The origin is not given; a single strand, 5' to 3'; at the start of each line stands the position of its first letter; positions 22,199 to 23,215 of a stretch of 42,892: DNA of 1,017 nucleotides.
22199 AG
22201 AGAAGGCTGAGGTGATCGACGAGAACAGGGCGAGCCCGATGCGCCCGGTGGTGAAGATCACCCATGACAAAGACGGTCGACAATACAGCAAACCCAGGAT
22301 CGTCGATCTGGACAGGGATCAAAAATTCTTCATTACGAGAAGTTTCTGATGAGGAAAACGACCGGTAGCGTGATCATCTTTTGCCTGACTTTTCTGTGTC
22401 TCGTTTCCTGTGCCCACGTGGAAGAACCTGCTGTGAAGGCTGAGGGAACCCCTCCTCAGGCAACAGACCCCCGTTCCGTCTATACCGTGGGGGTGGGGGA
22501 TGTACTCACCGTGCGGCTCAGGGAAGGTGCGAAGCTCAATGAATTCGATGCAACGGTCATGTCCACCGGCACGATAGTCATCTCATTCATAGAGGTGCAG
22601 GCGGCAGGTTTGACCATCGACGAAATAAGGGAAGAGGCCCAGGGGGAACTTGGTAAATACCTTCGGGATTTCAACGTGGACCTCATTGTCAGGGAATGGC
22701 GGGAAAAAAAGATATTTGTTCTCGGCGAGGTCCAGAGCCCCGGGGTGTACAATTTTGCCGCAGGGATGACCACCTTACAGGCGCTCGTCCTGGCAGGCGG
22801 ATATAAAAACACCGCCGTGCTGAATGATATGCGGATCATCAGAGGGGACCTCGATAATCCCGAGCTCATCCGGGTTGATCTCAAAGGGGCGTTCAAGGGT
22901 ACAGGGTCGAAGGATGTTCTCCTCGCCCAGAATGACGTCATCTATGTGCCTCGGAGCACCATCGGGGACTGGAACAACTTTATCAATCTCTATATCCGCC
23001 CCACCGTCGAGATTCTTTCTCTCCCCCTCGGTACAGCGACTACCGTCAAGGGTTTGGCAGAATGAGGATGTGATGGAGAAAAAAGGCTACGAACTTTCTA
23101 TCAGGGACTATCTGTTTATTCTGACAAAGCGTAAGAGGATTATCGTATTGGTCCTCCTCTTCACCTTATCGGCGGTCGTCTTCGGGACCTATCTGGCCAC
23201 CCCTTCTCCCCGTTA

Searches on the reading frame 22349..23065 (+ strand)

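Call 65: search_protein_families(library=pfam, proteins=[window:22349-23065:+], max_evalue=0.00001)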
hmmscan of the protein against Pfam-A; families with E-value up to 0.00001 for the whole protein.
window:22349-23065:+ (238 aa): 3 families
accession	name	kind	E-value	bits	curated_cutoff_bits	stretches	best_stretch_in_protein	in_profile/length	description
PF02563.21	Poly_export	-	1.1e-10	42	28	1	42-114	4-76/77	Polysaccharide biosynthesis/export protein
PF22461.2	SLBB_2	-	2e-10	41.1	27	1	120-200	1-79/79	SLBB domain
PF10531.15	SLBB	-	1.2e-09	38.3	27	1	121-169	1-48/55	SLBB domain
